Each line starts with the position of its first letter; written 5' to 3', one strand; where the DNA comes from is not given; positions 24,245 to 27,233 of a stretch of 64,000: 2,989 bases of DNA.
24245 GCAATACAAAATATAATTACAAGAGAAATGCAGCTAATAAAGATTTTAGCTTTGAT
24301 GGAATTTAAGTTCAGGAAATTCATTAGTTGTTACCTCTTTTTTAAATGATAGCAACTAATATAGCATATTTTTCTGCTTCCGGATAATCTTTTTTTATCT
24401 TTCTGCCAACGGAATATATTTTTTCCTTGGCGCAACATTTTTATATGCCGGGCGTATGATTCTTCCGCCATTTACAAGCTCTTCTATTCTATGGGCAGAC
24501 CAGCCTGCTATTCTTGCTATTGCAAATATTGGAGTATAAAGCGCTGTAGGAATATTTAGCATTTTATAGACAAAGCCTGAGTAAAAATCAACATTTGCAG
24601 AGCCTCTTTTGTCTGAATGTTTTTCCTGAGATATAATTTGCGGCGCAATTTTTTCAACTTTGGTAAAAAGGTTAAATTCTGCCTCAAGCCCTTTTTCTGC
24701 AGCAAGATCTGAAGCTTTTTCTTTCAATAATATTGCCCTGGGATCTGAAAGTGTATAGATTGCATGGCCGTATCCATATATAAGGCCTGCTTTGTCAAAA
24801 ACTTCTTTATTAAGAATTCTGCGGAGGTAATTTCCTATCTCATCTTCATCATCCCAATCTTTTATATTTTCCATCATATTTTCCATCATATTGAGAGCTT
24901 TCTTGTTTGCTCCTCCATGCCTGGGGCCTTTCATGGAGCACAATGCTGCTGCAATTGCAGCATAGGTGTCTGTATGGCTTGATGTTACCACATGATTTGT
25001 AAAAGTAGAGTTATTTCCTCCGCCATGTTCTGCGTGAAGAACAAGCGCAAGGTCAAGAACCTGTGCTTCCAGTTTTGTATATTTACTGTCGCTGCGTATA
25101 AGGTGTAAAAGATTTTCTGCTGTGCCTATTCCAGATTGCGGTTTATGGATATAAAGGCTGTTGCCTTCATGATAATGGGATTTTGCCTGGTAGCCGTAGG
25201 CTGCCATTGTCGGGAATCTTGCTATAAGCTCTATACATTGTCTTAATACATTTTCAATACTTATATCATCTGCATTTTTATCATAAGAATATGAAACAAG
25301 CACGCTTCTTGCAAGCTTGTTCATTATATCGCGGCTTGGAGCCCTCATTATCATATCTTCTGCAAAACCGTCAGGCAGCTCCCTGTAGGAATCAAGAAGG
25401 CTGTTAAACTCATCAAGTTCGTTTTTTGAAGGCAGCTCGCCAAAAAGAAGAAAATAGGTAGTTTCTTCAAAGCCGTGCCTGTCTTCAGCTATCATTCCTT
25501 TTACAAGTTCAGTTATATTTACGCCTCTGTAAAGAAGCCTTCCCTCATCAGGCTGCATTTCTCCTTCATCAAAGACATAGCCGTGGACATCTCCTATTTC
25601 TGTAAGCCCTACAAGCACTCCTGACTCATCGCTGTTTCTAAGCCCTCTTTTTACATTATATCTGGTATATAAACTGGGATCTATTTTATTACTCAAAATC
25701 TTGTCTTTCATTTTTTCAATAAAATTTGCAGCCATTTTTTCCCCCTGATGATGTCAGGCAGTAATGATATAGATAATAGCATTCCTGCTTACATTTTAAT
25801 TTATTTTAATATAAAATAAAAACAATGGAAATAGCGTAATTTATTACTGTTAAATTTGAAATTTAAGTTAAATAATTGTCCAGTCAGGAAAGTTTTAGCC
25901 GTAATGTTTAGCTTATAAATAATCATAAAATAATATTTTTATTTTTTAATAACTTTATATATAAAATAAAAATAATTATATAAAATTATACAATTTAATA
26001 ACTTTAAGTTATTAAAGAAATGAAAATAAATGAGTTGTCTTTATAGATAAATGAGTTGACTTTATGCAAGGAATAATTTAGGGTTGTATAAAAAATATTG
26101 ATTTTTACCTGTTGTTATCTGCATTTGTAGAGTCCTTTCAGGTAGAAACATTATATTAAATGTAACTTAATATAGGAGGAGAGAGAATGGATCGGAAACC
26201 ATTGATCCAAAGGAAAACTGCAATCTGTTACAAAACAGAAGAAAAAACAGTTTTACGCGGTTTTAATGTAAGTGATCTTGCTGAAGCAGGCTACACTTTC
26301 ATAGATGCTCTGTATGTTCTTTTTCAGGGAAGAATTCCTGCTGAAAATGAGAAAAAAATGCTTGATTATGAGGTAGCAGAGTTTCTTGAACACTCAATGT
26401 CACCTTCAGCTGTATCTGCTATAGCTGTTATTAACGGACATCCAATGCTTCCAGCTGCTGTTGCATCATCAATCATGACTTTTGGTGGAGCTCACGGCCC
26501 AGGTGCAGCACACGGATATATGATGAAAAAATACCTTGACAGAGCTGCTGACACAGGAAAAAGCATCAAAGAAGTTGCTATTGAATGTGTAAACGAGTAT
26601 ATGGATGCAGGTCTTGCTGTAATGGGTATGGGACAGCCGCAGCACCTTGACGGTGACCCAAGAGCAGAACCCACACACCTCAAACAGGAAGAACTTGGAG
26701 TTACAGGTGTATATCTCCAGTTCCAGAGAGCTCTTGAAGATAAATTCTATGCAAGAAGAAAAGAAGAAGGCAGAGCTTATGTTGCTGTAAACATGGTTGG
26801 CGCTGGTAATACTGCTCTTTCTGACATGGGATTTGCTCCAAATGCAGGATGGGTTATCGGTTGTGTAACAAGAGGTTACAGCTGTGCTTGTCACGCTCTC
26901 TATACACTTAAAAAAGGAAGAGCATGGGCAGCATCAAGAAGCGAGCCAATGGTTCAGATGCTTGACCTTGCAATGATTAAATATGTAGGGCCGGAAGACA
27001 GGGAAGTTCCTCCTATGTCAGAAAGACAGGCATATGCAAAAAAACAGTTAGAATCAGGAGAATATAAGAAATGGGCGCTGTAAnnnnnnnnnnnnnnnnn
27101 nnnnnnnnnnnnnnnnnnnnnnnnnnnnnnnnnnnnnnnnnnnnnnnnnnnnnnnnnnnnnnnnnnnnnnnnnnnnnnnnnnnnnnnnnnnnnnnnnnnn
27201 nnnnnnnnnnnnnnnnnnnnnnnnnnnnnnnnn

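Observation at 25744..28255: Shared palindromic element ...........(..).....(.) upstream of gltA and inside the CS-like/ALDH operon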

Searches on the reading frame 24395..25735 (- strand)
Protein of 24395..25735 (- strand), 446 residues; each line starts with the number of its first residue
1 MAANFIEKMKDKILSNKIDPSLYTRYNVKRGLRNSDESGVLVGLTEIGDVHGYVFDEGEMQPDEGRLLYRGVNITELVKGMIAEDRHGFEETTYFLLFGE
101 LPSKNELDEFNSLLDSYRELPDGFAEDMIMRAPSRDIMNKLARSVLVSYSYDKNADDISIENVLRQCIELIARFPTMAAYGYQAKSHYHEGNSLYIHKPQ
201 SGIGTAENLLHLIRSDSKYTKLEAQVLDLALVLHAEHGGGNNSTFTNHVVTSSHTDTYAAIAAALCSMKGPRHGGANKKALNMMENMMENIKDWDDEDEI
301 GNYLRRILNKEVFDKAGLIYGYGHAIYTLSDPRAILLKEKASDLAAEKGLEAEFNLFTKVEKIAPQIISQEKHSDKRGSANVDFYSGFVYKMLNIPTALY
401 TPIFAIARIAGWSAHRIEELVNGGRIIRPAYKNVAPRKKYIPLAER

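Call 6: search_protein_families(library=pfam, proteins=[window:24395-25735:-])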
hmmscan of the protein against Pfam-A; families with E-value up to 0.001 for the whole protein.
window:24395-25735:- (446 aa): 1 family
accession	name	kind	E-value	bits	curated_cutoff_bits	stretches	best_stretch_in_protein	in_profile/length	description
PF00285.26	Citrate_synt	-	5.5e-115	384.7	27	1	38-430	3-357/357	Citrate synthase, C-terminal domain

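Call 7: search_protein_families(library=ncbifam, proteins=[window:24395-25735:-])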
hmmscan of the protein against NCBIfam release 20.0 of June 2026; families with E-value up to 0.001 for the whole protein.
window:24395-25735:- (446 aa): 21 families
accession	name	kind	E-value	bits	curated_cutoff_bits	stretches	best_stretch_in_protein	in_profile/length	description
NF010635.0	PRK14032.1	subfamily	2.7e-214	711.8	426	1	6-446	7-448/448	citrate synthase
TIGR01800.1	cit_synth_II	subfamily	8.9e-78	261.6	421.3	1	60-446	16-368/368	2-methylcitrate synthase/citrate synthase II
NF010639.0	PRK14036.1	equivalog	2.8e-69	233.6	502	1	61-446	24-378/379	citrate synthase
NF009006.1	PRK12351.1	equivalog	1.8e-65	220.8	550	1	67-446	30-376/376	bifunctional 2-methylcitrate synthase/citrate synthase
NF041301.1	Cit_synth_Halo_CitZ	equivalog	8.6e-64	215.9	550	1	60-446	22-379/379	citrate synthase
NF010638.0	PRK14035.1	equivalog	2.6e-63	214.1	572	1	65-446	24-372/372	citrate synthase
NF004126.0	PRK05614.1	equivalog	4.4e-61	206.6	505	1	62-430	64-413/430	citrate synthase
NF010637.0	PRK14034.1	equivalog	5.2e-60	203.3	594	1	66-446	24-371/372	citrate synthase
NF010636.0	PRK14033.1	equivalog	1.7e-58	198.2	479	1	59-437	25-368/376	bifunctional 2-methylcitrate synthase/citrate synthase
NF041157.1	Cit_synThplmales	equivalog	3.3e-56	191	590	1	63-446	24-376/377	citrate synthase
TIGR01798.1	cit_synth_I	equivalog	4.2e-51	173.9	485.15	1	62-429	51-400/412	citrate synthase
NF010640.0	PRK14037.1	subfamily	1.1e-50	172.6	504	1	62-446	23-377/377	citrate synthase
NF007128.0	PRK09569.1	subfamily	7.3e-49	166.6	344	1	48-432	43-422/437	citrate (Si)-synthase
NF009005.0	PRK12350.1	subfamily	1.9e-47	162.2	332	1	59-438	20-352/366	citrate synthase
NF009004.0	PRK12349.1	equivalog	5.3e-47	160.4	508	1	86-438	44-368/372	citrate synthase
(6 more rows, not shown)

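Call 31: find_homologous_proteins(query=window:24395-25735:-, max_evalue=1e-100)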
Query window:24395-25735:- (446 aa): 7998 proteins with E <= 1e-100 among 8000 candidates; the best 120 are listed.
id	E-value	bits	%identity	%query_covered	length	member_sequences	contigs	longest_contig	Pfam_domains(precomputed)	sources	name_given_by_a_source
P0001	4.8e-298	1006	100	100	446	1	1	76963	PF00285.27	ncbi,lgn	-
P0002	2.7e-274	928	90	100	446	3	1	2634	PF00285.27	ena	-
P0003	1.1e-272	922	90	100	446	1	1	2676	PF00285.27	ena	-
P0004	1.9e-270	915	89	100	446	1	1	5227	PF00285.27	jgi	-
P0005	7.6e-270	913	89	100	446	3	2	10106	PF00285.27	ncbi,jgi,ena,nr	ncbi:MAG: citrate/2-methylcitrate synthase [Spirochaetaceae bacterium]|nr:citrate/2-methylcitrate sy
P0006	2.3e-268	908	88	100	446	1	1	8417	PF00285.27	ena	-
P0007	3.4e-257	871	85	100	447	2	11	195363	PF00285.27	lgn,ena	-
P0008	6.4e-257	870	84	100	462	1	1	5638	PF00285.27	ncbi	-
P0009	4.2e-254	861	84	100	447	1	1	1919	PF00285.27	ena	-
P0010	1.1e-250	850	82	100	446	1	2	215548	PF00285.27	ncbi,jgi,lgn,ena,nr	ncbi:MAG: citrate/2-methylcitrate synthase [Spirochaetaceae bacterium]|nr:citrate/2-methylcitrate sy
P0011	3.0e-246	835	81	100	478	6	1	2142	PF00285.27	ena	-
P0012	3.3e-245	832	79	100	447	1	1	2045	PF00285.27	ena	-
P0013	7.4e-238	808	78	100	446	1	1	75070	PF00285.27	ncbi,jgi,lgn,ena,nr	ncbi:MAG: citrate/2-methylcitrate synthase [Spirochaetes bacterium]|nr:citrate/2-methylcitrate synth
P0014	1.3e-236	803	78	100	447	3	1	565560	PF00285.27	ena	-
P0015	1.6e-234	797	77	100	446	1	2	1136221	PF00285.27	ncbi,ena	-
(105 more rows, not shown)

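Call 32: find_encoding_contigs(protein=P0002, flank=5000, max_places=3)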
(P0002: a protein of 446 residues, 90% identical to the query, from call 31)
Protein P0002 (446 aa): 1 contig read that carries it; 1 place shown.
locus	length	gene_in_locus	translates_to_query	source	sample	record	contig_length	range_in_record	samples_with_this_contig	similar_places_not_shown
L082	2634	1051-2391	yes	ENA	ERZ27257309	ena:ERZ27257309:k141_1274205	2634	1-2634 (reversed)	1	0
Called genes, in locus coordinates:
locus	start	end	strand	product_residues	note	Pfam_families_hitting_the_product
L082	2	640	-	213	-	?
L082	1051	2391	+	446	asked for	PF00285:Citrate_synt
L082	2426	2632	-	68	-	?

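Call 33: find_encoding_contigs(protein=P0003, flank=5000, max_places=3)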
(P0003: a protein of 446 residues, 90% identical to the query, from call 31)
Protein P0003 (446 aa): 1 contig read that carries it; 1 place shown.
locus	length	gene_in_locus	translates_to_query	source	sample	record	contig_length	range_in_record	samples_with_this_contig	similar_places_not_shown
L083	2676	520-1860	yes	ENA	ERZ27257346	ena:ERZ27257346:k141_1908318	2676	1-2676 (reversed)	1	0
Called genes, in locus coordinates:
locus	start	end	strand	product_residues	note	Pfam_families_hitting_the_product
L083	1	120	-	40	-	?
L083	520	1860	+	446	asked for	PF00285:Citrate_synt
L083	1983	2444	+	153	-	-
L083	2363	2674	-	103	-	?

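Call 34: find_encoding_contigs(protein=P0004, flank=5000, max_places=3)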
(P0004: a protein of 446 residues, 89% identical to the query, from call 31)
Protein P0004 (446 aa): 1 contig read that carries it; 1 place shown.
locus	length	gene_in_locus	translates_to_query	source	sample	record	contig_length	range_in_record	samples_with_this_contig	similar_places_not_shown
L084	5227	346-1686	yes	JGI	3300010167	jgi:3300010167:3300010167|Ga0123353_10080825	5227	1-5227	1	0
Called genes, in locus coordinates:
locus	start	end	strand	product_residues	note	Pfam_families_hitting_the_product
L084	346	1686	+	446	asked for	PF00285:Citrate_synt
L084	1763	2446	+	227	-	PF01259:SAICAR_synt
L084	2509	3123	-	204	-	PF01602:Adaptin_N (weak)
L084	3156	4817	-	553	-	PF00501:AMP-binding, PF13193:AMP-binding_C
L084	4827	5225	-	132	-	?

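Call 35: find_encoding_contigs(protein=P0006, flank=5000, max_places=3)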
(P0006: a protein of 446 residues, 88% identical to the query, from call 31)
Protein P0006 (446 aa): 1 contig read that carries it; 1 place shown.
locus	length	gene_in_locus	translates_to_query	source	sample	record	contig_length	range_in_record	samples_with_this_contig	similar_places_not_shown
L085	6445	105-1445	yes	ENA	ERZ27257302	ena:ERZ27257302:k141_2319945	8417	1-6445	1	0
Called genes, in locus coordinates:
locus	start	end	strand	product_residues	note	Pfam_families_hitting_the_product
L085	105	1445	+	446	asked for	PF00285:Citrate_synt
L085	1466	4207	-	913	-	PF02743:dCache_1, PF22673:MCP-like_PDC_1, PF17201:Cache_3-Cache_2 (weak), PF00672:HAMP (faint), PF00512:HisKA, PF02518:HATPase_c, PF00072:Response_reg, PF00072:Response_reg, +1 more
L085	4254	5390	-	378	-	PF13407:Peripla_BP_4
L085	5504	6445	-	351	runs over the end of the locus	PF01544:CorA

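Call 36: find_encoding_contigs(protein=P0007, flank=5000, max_places=3)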
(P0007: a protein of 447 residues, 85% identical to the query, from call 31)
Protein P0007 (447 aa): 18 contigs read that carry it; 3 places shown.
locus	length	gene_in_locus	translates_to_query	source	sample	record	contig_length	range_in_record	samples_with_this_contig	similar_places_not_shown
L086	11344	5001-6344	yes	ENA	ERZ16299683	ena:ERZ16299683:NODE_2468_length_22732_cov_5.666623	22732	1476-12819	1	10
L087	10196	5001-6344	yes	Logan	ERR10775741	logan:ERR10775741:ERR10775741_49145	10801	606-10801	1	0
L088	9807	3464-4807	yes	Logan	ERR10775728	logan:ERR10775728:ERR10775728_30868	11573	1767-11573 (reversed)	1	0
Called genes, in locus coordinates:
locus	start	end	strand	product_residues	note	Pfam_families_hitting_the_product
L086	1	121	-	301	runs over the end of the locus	PF00126:HTH_1, PF03466:LysR_substrate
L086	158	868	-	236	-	PF00702:Hydrolase, PF13419:HAD_2, PF13242:Hydrolase_like (weak)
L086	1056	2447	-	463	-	PF00171:Aldedh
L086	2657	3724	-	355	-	-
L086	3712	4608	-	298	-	PF00285:Citrate_synt (faint)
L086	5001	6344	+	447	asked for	PF00285:Citrate_synt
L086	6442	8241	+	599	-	PF00672:HAMP (weak), PF00015:MCPsignal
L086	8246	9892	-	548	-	PF00795:CN_hydrolase, PF02540:NAD_synthase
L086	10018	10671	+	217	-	-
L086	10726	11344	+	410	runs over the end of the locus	PF00375:SDF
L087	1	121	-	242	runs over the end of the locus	?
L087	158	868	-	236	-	PF00702:Hydrolase, PF13419:HAD_2, PF13242:Hydrolase_like (weak)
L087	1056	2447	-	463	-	PF00171:Aldedh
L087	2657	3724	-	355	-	-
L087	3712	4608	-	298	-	PF00285:Citrate_synt (faint)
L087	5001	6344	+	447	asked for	PF00285:Citrate_synt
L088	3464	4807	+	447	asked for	PF00285:Citrate_synt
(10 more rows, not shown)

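Call 37: find_encoding_contigs(protein=P0008, flank=5000, max_places=3)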
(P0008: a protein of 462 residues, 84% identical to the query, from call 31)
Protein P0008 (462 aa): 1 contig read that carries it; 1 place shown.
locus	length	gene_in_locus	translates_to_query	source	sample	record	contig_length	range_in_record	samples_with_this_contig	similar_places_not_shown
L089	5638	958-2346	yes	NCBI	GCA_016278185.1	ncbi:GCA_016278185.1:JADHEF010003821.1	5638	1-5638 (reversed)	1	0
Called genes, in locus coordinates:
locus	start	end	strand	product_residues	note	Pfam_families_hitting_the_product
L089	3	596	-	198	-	?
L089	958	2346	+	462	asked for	PF00285:Citrate_synt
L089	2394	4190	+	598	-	PF00672:HAMP (faint), PF00015:MCPsignal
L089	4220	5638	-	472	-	?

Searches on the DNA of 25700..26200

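Call 61: search_rna_families(source=window, start=25700, end=26200, threshold=evalue, max_evalue=10)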
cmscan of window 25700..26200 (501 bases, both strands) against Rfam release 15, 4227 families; matches with E-value up to 10: 0.
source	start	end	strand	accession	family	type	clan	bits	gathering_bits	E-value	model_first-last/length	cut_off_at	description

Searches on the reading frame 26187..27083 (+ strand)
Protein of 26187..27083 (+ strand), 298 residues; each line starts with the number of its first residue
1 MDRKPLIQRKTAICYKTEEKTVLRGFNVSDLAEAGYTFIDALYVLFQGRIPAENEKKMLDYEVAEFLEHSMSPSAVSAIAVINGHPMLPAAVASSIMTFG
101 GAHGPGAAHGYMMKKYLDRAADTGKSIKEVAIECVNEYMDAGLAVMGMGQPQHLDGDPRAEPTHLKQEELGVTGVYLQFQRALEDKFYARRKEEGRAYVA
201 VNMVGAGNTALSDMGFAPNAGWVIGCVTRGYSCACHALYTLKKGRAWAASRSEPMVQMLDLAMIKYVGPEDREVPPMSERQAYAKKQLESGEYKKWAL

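Call 6: search_protein_families(library=pfam, proteins=[window:26187-27083:+])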
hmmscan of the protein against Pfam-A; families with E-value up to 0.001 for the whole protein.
window:26187-27083:+ (298 aa): 1 family
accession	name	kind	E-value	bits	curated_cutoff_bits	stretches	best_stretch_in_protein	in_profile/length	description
PF00285.26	Citrate_synt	-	7.4e-12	45.4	27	2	55-245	166-352/357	Citrate synthase, C-terminal domain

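Call 7: search_protein_families(library=ncbifam, proteins=[window:26187-27083:+])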
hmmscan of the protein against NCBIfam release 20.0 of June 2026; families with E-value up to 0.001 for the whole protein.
window:26187-27083:+ (298 aa): 17 families
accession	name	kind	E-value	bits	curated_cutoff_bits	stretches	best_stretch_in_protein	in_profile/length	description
NF004869.0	PRK06224.1-6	subfamily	2.2e-35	122.3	212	1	10-276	6-258/263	citryl-CoA lyase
NF004868.0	PRK06224.1-5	subfamily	6.5e-31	107.3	193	1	8-237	5-232/260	citryl-CoA lyase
NF004866.0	PRK06224.1-3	subfamily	9.4e-31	106.9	245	1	9-274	19-269/275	citryl-CoA lyase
NF004864.0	PRK06224.1-1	equivalog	3.2e-19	69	261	1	11-246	19-254/278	citryl-CoA lyase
NF004865.0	PRK06224.1-2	equivalog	7.7e-12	45.3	323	1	16-245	18-247/265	citryl-CoA lyase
NF004867.0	PRK06224.1-4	equivalog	2e-10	40.2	409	1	10-216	9-209/261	citryl-CoA lyase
TIGR01800.1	cit_synth_II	subfamily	1.9e-08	33.5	421.3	1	48-171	159-275/368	2-methylcitrate synthase/citrate synthase II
NF041301.1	Cit_synth_Halo_CitZ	equivalog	4.1e-08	32.6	550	0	66-174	187-289/379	citrate synthase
NF010639.0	PRK14036.1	equivalog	1.2e-05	24.2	502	0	21-87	28-95/379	citrate synthase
NF010637.0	PRK14034.1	equivalog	1.3e-05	24.4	594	0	12-70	16-73/372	citrate synthase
NF004126.0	PRK05614.1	equivalog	1.9e-05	23.3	505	0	12-65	58-112/430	citrate synthase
NF010638.0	PRK14035.1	equivalog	0.0001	21.2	572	0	7-68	12-72/372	citrate synthase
NF009005.0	PRK12350.1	subfamily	0.00011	21.6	332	1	37-192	140-285/366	citrate synthase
NF010636.0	PRK14033.1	equivalog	0.00011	21.1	479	0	20-93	32-104/376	bifunctional 2-methylcitrate synthase/citrate synthase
NF009004.0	PRK12349.1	equivalog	0.00052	19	508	0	10-71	18-80/372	citrate synthase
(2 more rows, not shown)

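Call 9: find_related_loci(query=window:26187-27083:+, collection=genome_contigs, flank=7000)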
Query window:26187-27083:+ (298 aa) in genome_contigs; peptide patterns used: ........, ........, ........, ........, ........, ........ (x = any residue, [..] = any of these).
211 stretches matched a pattern; 128 encode a relative of the query (tblastn E <= 1e-3); the best 80 are kept; 80 distinct loci.
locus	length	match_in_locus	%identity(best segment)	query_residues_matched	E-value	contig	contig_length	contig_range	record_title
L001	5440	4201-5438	93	1-298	0e+0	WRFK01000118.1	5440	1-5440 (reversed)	MAG: Spirochaetaceae bacterium isolate Lab288P4bin6 Ga0123354_10063230, whole genome shotgun sequence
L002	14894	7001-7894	91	1-298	0e+0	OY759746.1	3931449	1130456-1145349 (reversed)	MAG: Spirochaetia bacterium isolate 37a8ee1d-4d30-4a0d-bbf4-d03c19003557 genome assembly, chromosome: 1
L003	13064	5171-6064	90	1-298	0e+0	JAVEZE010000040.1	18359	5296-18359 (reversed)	MAG: Spirochaetia bacterium isolate BF4_58 NODE_9269_length_18359_cov_4.783787_Biofilm4, whole genome shotgun sequence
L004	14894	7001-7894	83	1-298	1e-176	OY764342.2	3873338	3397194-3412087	MAG: Spirochaetia bacterium isolate 9506cec9-e293-4340-b26d-6248213b6694 genome assembly, chromosome: 1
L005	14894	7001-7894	83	1-298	1e-175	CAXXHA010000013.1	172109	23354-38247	MAG: Spirochaetia bacterium isolate 4b612f34-177e-4c5c-b08e-3e7ec00fbc00 genome assembly, contig: contig_13, whole genom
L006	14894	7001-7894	83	1-298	3e-175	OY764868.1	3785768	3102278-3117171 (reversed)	MAG: Spirochaetia bacterium isolate 011fa16d-6e6a-4572-b8a7-e5a7f8581680 genome assembly, chromosome: 1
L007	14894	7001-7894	83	1-298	2e-175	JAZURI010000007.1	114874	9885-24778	MAG: Spirochaetia bacterium isolate T1900044852_TS20190318.MAGScoT_cleanbin_000015 SGB_3031_k141_743193, whole genome sh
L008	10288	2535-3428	83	1-298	2e-175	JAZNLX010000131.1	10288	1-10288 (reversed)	MAG: Spirochaetia bacterium isolate T1900044665_TS20190131.MAGScoT_cleanbin_000046 SGB_1557_k141_1910493, whole genome s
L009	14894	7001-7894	82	1-298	6e-174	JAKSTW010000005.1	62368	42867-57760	MAG: Spirochaetia bacterium isolate Horse_feces317 MAG317_5, whole genome shotgun sequence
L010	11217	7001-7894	81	1-298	3e-172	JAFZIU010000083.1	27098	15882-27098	MAG: Spirochaetia bacterium isolate RGIG7805 Water_buffalos_Reticulum-1__c524345, whole genome shotgun sequence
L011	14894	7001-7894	81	1-298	7e-172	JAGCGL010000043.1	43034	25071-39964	MAG: Spirochaetia bacterium isolate RGIG9769 Yak_Omasum-5__c344045, whole genome shotgun sequence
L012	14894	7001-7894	81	1-298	7e-172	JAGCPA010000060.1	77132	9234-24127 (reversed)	MAG: Spirochaetia bacterium isolate RGIG9992 Yak_Reticulum-4__c557423, whole genome shotgun sequence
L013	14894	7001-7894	81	1-298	2e-171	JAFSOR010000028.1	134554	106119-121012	MAG: Spirochaetia bacterium isolate RGIG3334 Goat_Reticulum-6__c532980, whole genome shotgun sequence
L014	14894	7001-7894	81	1-298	2e-171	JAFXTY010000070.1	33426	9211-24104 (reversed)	MAG: Spirochaetia bacterium isolate RGIG6743 Sheep_Rumen-3__c1344396, whole genome shotgun sequence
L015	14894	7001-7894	81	1-298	2e-171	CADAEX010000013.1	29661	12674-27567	MAG: uncultured Spirochaetaceae bacterium isolate RUG13243 genome assembly, contig: RUG13243_asm_13, whole genome shotgu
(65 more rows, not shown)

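Call 29: find_encoding_contigs(protein=window:26187-27083:+, flank=4000, max_places=10)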
Protein window:26187-27083:+ (298 aa): 1 contig read that carries it; 1 place shown.
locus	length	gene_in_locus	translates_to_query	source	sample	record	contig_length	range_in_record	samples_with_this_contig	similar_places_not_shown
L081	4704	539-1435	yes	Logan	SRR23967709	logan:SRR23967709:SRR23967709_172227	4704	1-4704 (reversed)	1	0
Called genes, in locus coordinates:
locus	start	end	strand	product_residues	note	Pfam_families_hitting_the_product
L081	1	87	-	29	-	?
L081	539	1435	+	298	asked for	PF00285:Citrate_synt (faint)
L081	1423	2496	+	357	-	-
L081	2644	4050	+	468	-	PF00171:Aldedh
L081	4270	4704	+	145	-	?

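Call 62: find_homologous_proteins(query=window:26187-27083:+, max_evalue=1e-60)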
Query window:26187-27083:+ (298 aa): 501 proteins with E <= 1e-60 among 3957 candidates; the best 120 are listed.
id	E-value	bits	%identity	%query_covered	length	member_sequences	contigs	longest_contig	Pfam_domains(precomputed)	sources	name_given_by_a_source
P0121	1.2e-188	644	95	100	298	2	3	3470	PF00285.27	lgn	-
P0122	3.6e-188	642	94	100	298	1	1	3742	PF00285.27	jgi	jgi:citrate synthase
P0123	7.3e-186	635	93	100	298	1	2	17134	PF00285.27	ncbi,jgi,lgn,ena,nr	ncbi:MAG: hypothetical protein FWF38_05695 [Spirochaetaceae bacterium]|nr:hypothetical protein [Spir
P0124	1.0e-185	634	93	100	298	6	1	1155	PF00285.27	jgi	-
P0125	7.4e-185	631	92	100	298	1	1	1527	PF00285.27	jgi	jgi:citrate synthase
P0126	5.4e-182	622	90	100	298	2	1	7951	PF00285.27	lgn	-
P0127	3.9e-181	619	91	100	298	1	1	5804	PF00285.27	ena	-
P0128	3.5e-180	616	89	100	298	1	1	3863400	PF00285.27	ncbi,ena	-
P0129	4.8e-178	609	90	100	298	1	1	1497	PF00285.27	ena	-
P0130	1.2e-176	604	90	100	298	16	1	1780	PF00285.27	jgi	jgi:citrate synthase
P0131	7.8e-170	582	83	100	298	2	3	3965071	PF00285.27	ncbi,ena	-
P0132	4.9e-169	579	83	100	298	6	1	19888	PF00285.27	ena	-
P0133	3.8e-167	573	82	100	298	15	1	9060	PF00285.27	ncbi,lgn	-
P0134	7.3e-164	562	81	100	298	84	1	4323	PF00285.27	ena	-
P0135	1.1e-158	545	78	100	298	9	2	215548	PF00285.27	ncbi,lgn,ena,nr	ncbi:MAG: hypothetical protein FWD87_03610 [Spirochaetaceae bacterium]|nr:hypothetical protein [Spir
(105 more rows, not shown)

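Call 63: find_encoding_contigs(protein=P0121, flank=4000, max_places=4)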
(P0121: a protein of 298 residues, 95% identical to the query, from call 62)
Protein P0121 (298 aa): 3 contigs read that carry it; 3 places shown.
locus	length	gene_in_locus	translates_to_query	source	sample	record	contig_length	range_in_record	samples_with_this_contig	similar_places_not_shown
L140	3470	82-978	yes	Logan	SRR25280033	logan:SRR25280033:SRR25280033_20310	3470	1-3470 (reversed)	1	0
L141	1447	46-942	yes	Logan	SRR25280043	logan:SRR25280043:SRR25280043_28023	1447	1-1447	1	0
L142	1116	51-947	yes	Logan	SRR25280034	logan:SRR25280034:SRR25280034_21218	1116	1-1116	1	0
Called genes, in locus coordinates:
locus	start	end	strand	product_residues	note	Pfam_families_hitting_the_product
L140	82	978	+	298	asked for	PF00285:Citrate_synt (faint)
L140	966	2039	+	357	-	-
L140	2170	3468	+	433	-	?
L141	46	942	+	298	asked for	PF00285:Citrate_synt (faint)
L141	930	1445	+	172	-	?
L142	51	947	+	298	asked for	PF00285:Citrate_synt (faint)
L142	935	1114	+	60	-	?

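Call 64: find_encoding_contigs(protein=P0122, flank=4000, max_places=3)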
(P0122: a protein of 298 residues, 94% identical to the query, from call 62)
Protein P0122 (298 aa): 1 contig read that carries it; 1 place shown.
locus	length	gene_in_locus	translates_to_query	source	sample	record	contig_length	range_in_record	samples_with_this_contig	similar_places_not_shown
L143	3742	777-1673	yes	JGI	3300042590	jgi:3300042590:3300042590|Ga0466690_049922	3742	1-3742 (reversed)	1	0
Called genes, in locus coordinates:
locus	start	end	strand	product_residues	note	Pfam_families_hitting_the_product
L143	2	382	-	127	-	?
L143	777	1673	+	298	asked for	PF00285:Citrate_synt (faint)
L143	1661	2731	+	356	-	-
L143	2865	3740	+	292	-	?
